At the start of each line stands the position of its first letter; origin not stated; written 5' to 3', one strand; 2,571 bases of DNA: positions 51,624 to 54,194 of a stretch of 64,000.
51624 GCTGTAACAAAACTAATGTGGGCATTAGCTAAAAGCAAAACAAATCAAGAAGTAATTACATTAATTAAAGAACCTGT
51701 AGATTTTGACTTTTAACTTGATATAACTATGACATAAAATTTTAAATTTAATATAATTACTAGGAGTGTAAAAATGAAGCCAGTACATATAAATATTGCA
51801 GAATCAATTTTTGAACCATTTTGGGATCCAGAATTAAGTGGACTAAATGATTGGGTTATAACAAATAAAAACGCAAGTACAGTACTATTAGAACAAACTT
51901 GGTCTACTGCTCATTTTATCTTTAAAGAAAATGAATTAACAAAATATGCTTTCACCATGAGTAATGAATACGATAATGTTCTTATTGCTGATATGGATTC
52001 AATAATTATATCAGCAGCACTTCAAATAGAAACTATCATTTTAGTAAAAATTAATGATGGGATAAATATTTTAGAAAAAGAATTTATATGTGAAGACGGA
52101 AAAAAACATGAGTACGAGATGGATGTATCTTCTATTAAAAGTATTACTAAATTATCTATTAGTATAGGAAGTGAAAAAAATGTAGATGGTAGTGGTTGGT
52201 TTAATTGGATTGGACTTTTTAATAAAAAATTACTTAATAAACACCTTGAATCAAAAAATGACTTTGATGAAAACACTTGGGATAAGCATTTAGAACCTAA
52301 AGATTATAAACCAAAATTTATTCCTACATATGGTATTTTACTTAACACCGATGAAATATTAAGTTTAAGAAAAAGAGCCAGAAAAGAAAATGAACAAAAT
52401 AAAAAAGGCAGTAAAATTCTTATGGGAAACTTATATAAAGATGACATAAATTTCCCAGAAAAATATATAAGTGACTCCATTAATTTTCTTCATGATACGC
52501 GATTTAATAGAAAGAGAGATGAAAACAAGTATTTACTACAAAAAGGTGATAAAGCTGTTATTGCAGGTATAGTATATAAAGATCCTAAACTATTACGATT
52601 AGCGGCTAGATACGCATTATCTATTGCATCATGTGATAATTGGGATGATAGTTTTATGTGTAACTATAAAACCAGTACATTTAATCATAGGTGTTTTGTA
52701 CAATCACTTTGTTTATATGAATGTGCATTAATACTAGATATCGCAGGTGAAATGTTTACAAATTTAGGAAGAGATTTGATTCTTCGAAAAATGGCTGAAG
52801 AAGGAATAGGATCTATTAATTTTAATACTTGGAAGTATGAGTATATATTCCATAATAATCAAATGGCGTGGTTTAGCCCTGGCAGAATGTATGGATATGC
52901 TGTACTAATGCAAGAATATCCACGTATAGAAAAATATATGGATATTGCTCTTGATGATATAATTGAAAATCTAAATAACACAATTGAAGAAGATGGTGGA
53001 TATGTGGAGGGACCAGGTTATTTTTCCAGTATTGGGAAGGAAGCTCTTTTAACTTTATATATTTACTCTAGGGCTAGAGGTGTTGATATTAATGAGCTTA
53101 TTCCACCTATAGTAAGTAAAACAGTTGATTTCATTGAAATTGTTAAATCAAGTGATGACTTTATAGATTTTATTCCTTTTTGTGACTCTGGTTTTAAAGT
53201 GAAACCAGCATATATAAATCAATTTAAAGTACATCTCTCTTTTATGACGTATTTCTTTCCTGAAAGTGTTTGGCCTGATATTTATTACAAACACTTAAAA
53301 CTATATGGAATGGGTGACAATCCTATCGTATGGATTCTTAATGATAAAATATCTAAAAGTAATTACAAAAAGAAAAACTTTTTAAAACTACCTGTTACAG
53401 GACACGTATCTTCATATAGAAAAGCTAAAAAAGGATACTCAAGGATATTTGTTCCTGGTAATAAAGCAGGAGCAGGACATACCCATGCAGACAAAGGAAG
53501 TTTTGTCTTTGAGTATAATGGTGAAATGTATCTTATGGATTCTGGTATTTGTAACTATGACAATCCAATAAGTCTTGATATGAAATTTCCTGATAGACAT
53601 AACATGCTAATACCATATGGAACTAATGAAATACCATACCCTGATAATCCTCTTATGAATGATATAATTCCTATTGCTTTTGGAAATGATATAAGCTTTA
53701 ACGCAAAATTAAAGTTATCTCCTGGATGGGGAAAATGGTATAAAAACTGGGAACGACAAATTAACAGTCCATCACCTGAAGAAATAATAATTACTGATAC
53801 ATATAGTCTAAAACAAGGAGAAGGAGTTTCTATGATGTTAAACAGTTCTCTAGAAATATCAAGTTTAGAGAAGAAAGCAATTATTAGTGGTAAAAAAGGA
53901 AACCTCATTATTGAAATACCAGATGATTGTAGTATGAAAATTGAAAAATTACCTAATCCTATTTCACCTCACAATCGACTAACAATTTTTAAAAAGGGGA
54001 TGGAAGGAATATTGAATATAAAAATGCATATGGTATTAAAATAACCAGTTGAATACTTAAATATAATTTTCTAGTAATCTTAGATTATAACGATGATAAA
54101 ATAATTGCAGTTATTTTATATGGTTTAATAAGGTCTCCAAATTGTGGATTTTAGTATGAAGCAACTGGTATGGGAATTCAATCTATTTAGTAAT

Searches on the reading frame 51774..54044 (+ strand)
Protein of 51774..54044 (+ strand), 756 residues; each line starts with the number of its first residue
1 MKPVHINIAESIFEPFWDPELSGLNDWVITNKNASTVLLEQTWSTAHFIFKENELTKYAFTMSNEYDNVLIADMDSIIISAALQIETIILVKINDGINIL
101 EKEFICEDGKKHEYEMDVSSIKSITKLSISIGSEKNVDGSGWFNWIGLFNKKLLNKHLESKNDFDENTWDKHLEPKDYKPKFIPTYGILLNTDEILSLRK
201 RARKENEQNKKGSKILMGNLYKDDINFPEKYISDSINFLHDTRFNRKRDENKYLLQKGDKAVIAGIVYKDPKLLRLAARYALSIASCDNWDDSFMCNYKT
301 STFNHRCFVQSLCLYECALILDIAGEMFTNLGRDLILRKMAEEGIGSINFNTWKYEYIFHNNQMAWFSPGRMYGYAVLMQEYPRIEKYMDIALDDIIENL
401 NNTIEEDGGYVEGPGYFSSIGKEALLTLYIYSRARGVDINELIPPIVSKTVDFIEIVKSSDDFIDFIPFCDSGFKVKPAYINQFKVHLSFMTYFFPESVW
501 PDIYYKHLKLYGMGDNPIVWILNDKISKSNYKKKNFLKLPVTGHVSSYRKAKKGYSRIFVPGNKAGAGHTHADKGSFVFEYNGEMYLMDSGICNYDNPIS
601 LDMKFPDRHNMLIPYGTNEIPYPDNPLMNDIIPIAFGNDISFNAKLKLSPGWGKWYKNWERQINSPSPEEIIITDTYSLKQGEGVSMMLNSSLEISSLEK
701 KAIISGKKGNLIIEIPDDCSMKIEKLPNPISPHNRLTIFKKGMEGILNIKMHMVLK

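Call 37: find_encoding_contigs(protein=window:51774-54044:+, flank=10000, max_places=1)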
Protein window:51774-54044:+ (756 aa): 4 contigs read that carry it; 1 place shown.
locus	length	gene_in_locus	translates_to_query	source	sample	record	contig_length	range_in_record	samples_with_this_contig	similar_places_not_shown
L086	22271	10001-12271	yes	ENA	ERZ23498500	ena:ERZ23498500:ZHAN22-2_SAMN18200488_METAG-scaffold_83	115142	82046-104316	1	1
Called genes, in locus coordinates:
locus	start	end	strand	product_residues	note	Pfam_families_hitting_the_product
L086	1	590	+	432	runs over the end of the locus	PF00512:HisKA, PF02518:HATPase_c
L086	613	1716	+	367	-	PF12038:QTMAN_N, PF00534:Glycos_transf_1, PF13692:Glyco_trans_1_4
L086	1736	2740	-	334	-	PF14486:DUF4432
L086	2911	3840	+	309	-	PF19300:BPD_transp_1_N, PF00528:BPD_transp_1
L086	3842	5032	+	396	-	PF12911:OppC_N, PF00528:BPD_transp_1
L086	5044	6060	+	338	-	PF00005:ABC_tran, PF13304:AAA_21, PF08352:oligo_HPY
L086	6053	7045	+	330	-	PF02463:SMC_N (faint), PF00005:ABC_tran, PF08352:oligo_HPY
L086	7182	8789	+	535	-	PF00496:SBP_bac_5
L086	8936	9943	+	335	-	PF00710:Asparaginase, PF17763:Asparaginase_C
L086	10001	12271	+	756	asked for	PF07940:Hepar_II_III_C (faint)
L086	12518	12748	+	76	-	PF08984:DUF1858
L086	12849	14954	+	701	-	PF07833:Cu_amine_oxidN1, PF01832:Glucosaminidase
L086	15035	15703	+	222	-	PF00301:Rubredoxin, PF21349:RUBY_RBDX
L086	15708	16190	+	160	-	PF00037:Fer4 (faint), PF12837:Fer4_6 (faint), PF13237:Fer4_10 (faint), PF13484:Fer4_16 (faint)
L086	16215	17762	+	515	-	-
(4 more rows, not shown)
